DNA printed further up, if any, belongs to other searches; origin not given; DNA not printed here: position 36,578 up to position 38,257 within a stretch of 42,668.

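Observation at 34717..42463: AraC-embedded seven-gene operon: TIM barrel, three Gfo/Idh/MocA oxidoreductases and two cytoplasmic sulfatase-fold proteins, a candidate undescribed oxidative pathway for a sulfated sugar or glycoside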

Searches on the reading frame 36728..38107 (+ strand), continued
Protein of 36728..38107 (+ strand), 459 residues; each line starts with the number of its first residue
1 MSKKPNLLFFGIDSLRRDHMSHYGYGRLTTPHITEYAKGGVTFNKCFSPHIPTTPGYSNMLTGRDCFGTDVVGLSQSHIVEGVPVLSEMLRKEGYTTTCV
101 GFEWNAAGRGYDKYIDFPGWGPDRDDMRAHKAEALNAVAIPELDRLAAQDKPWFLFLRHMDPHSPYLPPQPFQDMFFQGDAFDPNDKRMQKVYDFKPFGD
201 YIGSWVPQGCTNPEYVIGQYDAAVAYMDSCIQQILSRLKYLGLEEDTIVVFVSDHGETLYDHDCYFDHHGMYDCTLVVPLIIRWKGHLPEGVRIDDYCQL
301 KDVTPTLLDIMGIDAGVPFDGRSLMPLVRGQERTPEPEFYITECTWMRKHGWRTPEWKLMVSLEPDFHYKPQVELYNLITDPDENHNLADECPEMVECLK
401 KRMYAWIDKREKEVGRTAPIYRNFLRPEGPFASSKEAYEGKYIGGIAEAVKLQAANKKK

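Call 18: find_encoding_contigs(protein=P0050, flank=10000, max_places=2)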
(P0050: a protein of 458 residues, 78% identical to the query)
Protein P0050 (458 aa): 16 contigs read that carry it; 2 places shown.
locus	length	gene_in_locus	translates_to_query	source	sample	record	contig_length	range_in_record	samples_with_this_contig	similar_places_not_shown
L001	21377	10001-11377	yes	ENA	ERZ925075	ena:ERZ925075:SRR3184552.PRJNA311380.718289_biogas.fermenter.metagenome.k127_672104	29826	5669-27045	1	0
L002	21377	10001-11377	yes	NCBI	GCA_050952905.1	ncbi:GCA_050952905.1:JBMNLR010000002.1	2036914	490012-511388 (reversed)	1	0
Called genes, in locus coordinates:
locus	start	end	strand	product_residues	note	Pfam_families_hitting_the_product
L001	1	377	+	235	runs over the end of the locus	PF01980:TrmO_N, PF18389:TrmO_C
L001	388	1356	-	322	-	PF02826:2-Hacid_dh_C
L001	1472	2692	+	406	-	PF04389:Peptidase_M28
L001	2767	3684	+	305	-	PF02603:Hpr_kinase_N, PF07475:Hpr_kinase_C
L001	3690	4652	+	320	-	PF00480:ROK, PF01869:BcrAD_BadFG (faint)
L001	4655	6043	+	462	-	PF01336:tRNA_anti-codon, PF00152:tRNA-synt_2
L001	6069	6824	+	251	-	PF12385:Peptidase_C70, PF13529:Peptidase_C39_2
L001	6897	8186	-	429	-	PF00596:Aldolase_II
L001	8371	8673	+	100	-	PF01909:NTP_transf_2, PF18765:Polbeta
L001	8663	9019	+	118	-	PF01934:HepT-like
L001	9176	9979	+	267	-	PF01261:AP_endonuc_2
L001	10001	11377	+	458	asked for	PF00884:Sulfatase, PF01663:Phosphodiest (faint), PF16347:SGSH_C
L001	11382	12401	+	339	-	PF01408:GFO_IDH_MocA, PF22725:GFO_IDH_MocA_C3, PF02894:GFO_IDH_MocA_C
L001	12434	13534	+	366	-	PF01408:GFO_IDH_MocA, PF22725:GFO_IDH_MocA_C3 (weak)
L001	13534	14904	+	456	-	PF00884:Sulfatase, PF01663:Phosphodiest (weak), PF16347:SGSH_C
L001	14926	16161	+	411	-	PF01547:SBP_bac_1, PF13416:SBP_bac_8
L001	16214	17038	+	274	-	PF00528:BPD_transp_1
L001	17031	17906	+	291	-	PF00528:BPD_transp_1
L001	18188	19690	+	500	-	PF00005:ABC_tran, PF13304:AAA_21 (faint), PF00005:ABC_tran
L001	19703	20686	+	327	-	PF02653:BPD_transp_2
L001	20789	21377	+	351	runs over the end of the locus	PF00532:Peripla_BP_1 (weak), PF13407:Peripla_BP_4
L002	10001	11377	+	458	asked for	PF00884:Sulfatase, PF01663:Phosphodiest (faint), PF16347:SGSH_C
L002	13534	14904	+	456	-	PF00884:Sulfatase, PF01663:Phosphodiest (weak), PF16347:SGSH_C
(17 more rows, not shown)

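Call 19: find_encoding_contigs(protein=P0111, flank=10000, max_places=2)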
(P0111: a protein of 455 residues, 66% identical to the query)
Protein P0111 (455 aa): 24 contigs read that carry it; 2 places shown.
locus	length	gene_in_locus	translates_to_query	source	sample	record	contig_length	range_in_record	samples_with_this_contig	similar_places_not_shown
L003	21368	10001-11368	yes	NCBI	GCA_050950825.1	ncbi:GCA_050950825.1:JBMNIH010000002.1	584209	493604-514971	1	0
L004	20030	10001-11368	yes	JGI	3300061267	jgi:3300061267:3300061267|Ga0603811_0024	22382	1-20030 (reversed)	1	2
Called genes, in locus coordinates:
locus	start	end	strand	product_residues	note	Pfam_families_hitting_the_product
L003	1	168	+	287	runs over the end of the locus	PF02311:AraC_binding, PF00165:HTH_AraC, PF12833:HTH_18, PF00165:HTH_AraC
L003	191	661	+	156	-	PF01590:GAF, PF13185:GAF_2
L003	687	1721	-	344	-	PF00702:Hydrolase (weak), PF13419:HAD_2 (weak)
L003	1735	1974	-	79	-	PF00550:PP-binding (weak)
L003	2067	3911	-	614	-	PF01522:Polysacc_deac_1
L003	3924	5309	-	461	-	PF03062:MBOAT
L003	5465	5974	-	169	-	-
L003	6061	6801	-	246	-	PF13489:Methyltransf_23, PF01209:Ubie_methyltran, PF01728:FtsJ (faint), PF13847:Methyltransf_31, PF08241:Methyltransf_11, PF08242:Methyltransf_12, PF13649:Methyltransf_25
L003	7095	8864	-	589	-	PF01609:DDE_Tnp_1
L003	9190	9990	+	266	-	PF01261:AP_endonuc_2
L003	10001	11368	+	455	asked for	PF00884:Sulfatase, PF01663:Phosphodiest (faint), PF16347:SGSH_C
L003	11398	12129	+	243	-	PF13469:Sulfotransfer_3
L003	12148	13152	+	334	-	PF01408:GFO_IDH_MocA, PF22725:GFO_IDH_MocA_C3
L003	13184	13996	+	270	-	PF00459:Inositol_P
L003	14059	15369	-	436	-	PF00884:Sulfatase, PF01663:Phosphodiest (faint), PF16347:SGSH_C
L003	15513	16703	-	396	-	PF09587:PGA_cap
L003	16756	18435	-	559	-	-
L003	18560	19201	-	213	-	PF03734:YkuD, PF01471:PG_binding_1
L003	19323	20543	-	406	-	PF07690:MFS_1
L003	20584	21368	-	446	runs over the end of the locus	PF00884:Sulfatase, PF01663:Phosphodiest (faint), PF01676:Metalloenzyme (faint), PF16347:SGSH_C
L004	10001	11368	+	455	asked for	PF00884:Sulfatase, PF01663:Phosphodiest (faint), PF16347:SGSH_C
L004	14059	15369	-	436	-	PF00884:Sulfatase, PF01663:Phosphodiest (faint), PF16347:SGSH_C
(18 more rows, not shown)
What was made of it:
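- L003 has TIM-SulA-SULT-GFO2 followed by a CysQ-like Inositol_P protein (call 19).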

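Call 21: find_encoding_contigs(protein=P0002, flank=10000, max_places=2)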
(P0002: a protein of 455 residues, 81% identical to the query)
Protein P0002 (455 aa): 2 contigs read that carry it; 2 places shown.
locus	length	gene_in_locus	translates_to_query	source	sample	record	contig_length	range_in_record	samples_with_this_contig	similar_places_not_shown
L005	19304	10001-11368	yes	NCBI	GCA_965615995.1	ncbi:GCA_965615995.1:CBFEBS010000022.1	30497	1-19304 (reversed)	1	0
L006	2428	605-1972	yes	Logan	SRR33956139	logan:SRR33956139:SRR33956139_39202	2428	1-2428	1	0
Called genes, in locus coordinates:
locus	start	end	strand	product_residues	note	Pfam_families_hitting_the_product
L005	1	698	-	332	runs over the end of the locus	PF00691:OmpA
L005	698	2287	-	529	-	PF28082:ZorA-like_t1, PF01618:MotA_ExbB (weak)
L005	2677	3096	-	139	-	PF27268:CsxB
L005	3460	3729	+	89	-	-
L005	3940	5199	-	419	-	PF13623:SurA_N_2, PF13624:SurA_N_3 (weak), PF13616:Rotamase_3 (weak), PF13145:Rotamase_2, PF00639:Rotamase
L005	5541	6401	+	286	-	PF00561:Abhydrolase_1, PF12697:Abhydrolase_6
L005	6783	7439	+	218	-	PF16011:CBM9_2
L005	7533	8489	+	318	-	PF01081:Aldolase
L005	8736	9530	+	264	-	PF01261:AP_endonuc_2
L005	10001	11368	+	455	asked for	PF00884:Sulfatase, PF01663:Phosphodiest (faint), PF16347:SGSH_C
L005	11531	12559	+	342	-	PF01408:GFO_IDH_MocA, PF22725:GFO_IDH_MocA_C3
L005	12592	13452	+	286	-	PF02311:AraC_binding, PF07883:Cupin_2 (weak), PF00165:HTH_AraC (weak), PF12833:HTH_18, PF00165:HTH_AraC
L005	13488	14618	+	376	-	PF01408:GFO_IDH_MocA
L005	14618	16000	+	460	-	PF00884:Sulfatase, PF01663:Phosphodiest (faint), PF16347:SGSH_C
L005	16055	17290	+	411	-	PF01547:SBP_bac_1, PF13416:SBP_bac_8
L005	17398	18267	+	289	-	PF00528:BPD_transp_1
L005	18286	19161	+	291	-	PF00528:BPD_transp_1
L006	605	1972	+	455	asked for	PF00884:Sulfatase, PF01663:Phosphodiest (faint), PF16347:SGSH_C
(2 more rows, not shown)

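Call 22: find_encoding_contigs(protein=P0047, flank=10000, max_places=2)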
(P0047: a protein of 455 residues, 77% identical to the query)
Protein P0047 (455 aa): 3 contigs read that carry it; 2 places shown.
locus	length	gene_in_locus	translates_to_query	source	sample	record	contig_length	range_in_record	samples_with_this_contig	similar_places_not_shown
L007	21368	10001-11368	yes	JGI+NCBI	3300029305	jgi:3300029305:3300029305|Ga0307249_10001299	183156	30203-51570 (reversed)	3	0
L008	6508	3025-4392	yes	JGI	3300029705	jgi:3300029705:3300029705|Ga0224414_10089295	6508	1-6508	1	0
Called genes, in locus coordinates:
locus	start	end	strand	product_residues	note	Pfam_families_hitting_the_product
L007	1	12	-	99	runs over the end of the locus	-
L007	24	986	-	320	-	-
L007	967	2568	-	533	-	PF16510:P22_portal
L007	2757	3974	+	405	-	PF01276:OKR_DC_1, PF03711:OKR_DC_1_C (weak)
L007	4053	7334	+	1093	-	-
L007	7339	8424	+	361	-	PF01171:ATP_bind_3 (weak), PF02540:NAD_synthase (weak), PF03054:tRNA_Me_trans, PF20259:tRNA_Me_trans_M, PF20258:tRNA_Me_trans_C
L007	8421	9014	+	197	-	PF00929:RNase_T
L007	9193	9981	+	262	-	PF01261:AP_endonuc_2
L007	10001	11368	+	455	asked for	PF00884:Sulfatase, PF01663:Phosphodiest (weak), PF16347:SGSH_C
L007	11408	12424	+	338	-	PF01408:GFO_IDH_MocA, PF03447:NAD_binding_3, PF22725:GFO_IDH_MocA_C3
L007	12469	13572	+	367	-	PF01408:GFO_IDH_MocA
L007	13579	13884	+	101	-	-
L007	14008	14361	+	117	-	-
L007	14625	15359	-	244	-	PF01476:LysM, PF23457:LysM2_NFP (faint), PF23472:LysM2_CERK1_LYK3_4_5 (faint), PF23473:LysM3_LYK4_5 (faint), PF23577:LysM_RLK (faint), PF01476:LysM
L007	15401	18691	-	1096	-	PF00580:UvrD-helicase, PF13087:AAA_12 (faint), PF13245:AAA_19, PF13361:UvrD_C, PF13538:UvrD_C_2 (faint), PF12705:PDDEXK_1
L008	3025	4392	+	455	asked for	PF00884:Sulfatase, PF01663:Phosphodiest (weak), PF16347:SGSH_C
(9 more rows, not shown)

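Call 25: find_related_loci(query=A1, collection=genome_contigs, flank=10000)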
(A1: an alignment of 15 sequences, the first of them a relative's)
Query A1 (459 aa) in genome_contigs; peptide patterns used: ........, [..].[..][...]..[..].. (x = any residue, [..] = any of these).
600 stretches matched a pattern (row limit reached: there are more); 566 encode a relative of the query (tblastn E <= 1e-3); the best 80 are kept; 80 distinct loci.
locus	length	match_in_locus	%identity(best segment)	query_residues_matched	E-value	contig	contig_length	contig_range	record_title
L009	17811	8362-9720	81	1-453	0e+0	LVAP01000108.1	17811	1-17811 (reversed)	MAG: Clostridiales bacterium Firm_10 Firm_10_contig_78705, whole genome shotgun sequence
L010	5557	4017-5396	80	1-459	0e+0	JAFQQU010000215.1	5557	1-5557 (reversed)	MAG: Clostridia bacterium isolate RGIG2066 Goat_Colon-2__c515757, whole genome shotgun sequence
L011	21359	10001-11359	80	1-453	0e+0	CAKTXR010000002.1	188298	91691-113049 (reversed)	MAG: uncultured Clostridia bacterium isolate REFINED_METABAT215_TOP10_CONTIGS_1500_ASSEMBLY_K77_MERGED__Hadza_PheChl_Fib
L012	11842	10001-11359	82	1-453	0e+0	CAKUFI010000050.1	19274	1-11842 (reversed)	MAG: uncultured Clostridia bacterium isolate REFINED_METABAT215_TOP10_CONTIGS_1500_ASSEMBLY_K77_MERGED__Nepal_MoBio_Fibe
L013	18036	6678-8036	79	1-453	0e+0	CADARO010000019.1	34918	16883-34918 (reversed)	MAG: uncultured Clostridiales bacterium isolate RUG13560 genome assembly, contig: RUG13560_asm_19, whole genome shotgun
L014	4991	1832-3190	79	1-453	0e+0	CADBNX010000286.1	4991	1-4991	MAG: uncultured Clostridiales bacterium isolate RUG14140 genome assembly, contig: RUG14140_asm_286, whole genome shotgun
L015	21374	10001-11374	76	1-458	0e+0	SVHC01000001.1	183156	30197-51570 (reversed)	MAG: Clostridiales bacterium isolate SIG374 NODE_1299_length_183156_cov_2.305575, whole genome shotgun sequence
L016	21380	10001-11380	78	1-457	0e+0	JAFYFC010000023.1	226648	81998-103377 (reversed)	MAG: Clostridia bacterium isolate RGIG7033 Sheep_Rumen.Co__c2461950, whole genome shotgun sequence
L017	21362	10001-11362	78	1-453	0e+0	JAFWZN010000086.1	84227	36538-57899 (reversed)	MAG: Clostridia bacterium isolate RGIG6213 Sheep_Rectum-2__c621646, whole genome shotgun sequence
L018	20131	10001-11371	78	1-456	0e+0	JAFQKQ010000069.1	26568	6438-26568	MAG: Clostridia bacterium isolate RGIG1906 Goat_Cecum.Co__c1975024, whole genome shotgun sequence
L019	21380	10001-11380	74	1-453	0e+0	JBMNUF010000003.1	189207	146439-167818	MAG: Christensenellales bacterium isolate SBF912SR6HQ0020 scaffold_110_c1, whole genome shotgun sequence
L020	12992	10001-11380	74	1-453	0e+0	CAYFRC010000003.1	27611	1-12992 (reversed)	MAG TPA_asm: uncultured Oscillospiraceae bacterium isolate ERP107106_co1_198 genome assembly, contig: NODE_1576_length_2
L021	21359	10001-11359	72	1-453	0e+0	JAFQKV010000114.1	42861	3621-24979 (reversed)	MAG: Clostridia bacterium isolate RGIG1911 Goat_Cecum.Co__c2955999, whole genome shotgun sequence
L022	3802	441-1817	65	1-453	0e+0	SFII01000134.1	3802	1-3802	MAG: Coriobacteriaceae bacterium isolate W1P20.047 Contig10630, whole genome shotgun sequence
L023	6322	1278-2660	67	3-459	0e+0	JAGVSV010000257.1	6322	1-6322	MAG: Bacillota bacterium isolate THP_Bin_13 THP_Bin_13_scaffold_6009, whole genome shotgun sequence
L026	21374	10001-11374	64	1-454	0e+0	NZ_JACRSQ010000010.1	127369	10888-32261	Bianquea renquensis strain NSJ-32 H6_ctg0010, whole genome shotgun sequence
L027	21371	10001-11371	78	1-456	0e+0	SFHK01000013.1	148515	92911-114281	MAG: Clostridiales bacterium isolate W1P1.020 Contig294, whole genome shotgun sequence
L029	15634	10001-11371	64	1-453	0e+0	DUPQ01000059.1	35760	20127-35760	MAG TPA_asm: Clostridiaceae bacterium isolate AS08sgBPME_331 204391_AS08, whole genome shotgun sequence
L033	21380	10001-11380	60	2-458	0e+0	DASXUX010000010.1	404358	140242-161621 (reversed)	MAG TPA_asm: Planctomycetota bacterium isolate SMAG_U4729 k141_41566, whole genome shotgun sequence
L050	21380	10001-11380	60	1-453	0e+0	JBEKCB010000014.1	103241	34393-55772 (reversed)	MAG: Candidatus Brocadiia bacterium isolate SPRUCE 14 SPRUCE_14_14, whole genome shotgun sequence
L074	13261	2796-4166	58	1-454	0e+0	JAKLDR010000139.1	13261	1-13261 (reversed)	MAG: Planctomycetota bacterium isolate RA.bin114 RA.bin114_139, whole genome shotgun sequence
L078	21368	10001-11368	58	2-454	0e+0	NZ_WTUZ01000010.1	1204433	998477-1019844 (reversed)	Paenibacillus silvestris strain 5J-6 scaffold10, whole genome shotgun sequence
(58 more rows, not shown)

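Call 52: search_protein_families(library=pfam, proteins=[L029:2710-4500:-, L029:4501-5382:-, L029:5382-5999:-, L029:6289-7005:+, L029:6993-8927:-, L078:5468-6289:+, L078:6334-7098:+, L078:16203-17135:-, L078:17320-18132:+, L078:18202-18933:+], max_evalue=0.00001)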
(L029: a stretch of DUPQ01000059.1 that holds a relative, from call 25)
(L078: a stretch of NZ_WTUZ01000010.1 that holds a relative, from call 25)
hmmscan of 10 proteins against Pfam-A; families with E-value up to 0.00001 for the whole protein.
L029:2710-4500:- (596 aa): 5 families
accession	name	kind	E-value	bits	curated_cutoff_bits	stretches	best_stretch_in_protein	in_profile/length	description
PF00009.33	GTP_EFTU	-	7.5e-48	163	26.5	1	7-206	2-179/188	Elongation factor Tu GTP binding domain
PF22594.2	GTP-eEF1A_C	-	2.5e-13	50.7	27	1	321-415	3-100/101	GTP-eEF1A C-terminal domain-like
PF03144.31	GTP_EFTU_D2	-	9.8e-10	39.2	30.3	1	241-303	2-69/73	Elongation factor Tu domain 2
PF01583.26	APS_kinase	-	1.6e-09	38.4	21.1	1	456-537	3-81/152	Adenylylsulphate kinase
PF01926.29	MMR_HSR1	-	5.6e-08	33.3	21.9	0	68-146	29-112/113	50S ribosome-binding GTPase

L029:4501-5382:- (293 aa): 1 family
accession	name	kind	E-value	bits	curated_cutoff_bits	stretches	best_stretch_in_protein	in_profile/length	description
PF01507.26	PAPS_reduct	-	9.6e-39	133.6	22.5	1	25-245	2-175/175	Phosphoadenosine phosphosulfate reductase domain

L029:5382-5999:- (205 aa): 2 families
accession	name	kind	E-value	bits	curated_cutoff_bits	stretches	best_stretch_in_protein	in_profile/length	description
PF01583.26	APS_kinase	-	7.5e-60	201.8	21.1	1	36-183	1-151/152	Adenylylsulphate kinase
PF13671.12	AAA_33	-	8e-08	33.1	27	1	39-149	1-114/143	AAA domain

L029:6289-7005:+ (238 aa): 1 family
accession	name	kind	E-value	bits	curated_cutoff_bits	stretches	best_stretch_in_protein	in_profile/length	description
PF13469.12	Sulfotransfer_3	-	1.1e-13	52.4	27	1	4-202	3-214/216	Sulfotransferase family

L029:6993-8927:- (644 aa): 1 family
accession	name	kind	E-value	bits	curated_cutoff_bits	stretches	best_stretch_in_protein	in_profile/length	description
PF01663.27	Phosphodiest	-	2.4e-28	100.2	23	2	16-122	2-107/342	Type I phosphodiesterase / nucleotide pyrophosphatase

L078:5468-6289:+ (273 aa): 1 family
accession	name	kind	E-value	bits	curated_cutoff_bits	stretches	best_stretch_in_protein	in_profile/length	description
PF01261.30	AP_endonuc_2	-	1.8e-32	113.4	31.1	1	20-255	2-231/249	Xylose isomerase-like TIM barrel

L078:6334-7098:+ (254 aa): 2 families
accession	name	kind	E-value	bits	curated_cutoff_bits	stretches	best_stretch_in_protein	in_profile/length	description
PF00455.28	DeoRC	-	8.6e-54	182.2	31.8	1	77-234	2-160/160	DeoR C terminal sensor domain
PF08220.18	HTH_DeoR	-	3.1e-16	59.3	21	1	8-62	1-55/57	DeoR-like helix-turn-helix domain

L078:16203-17135:- (310 aa): 3 families
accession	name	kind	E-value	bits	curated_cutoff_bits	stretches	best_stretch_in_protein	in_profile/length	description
PF01436.27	NHL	-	3.2e-18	65.2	20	0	129-146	4-20/28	NHL repeat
PF08450.18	SGL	-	9.6e-10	38.9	26.3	0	30-66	184-220/246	SMP-30/Gluconolactonase/LRE-like region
PF17170.10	DUF5128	-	1.1e-06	28.5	22.9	0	137-224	53-136/321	6-bladed beta-propeller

L078:17320-18132:+ (270 aa): 1 family
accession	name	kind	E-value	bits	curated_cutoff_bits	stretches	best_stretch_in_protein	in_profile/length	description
PF05721.19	PhyH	-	1e-38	134.2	22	1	10-227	1-213/213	Phytanoyl-CoA dioxygenase (PhyH)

L078:18202-18933:+ (243 aa): 2 families
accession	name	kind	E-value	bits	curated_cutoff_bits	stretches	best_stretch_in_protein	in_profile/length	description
PF13427.11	AadA_C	-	3.1e-15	56.7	22.2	1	134-238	2-97/103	Aminoglycoside adenylyltransferase, C-terminal domain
PF01909.29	NTP_transf_2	-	3.1e-06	27.9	21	1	13-49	9-45/93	Nucleotidyltransferase domain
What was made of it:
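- L029 has an extra PF01663 protein beside the core (call 52).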
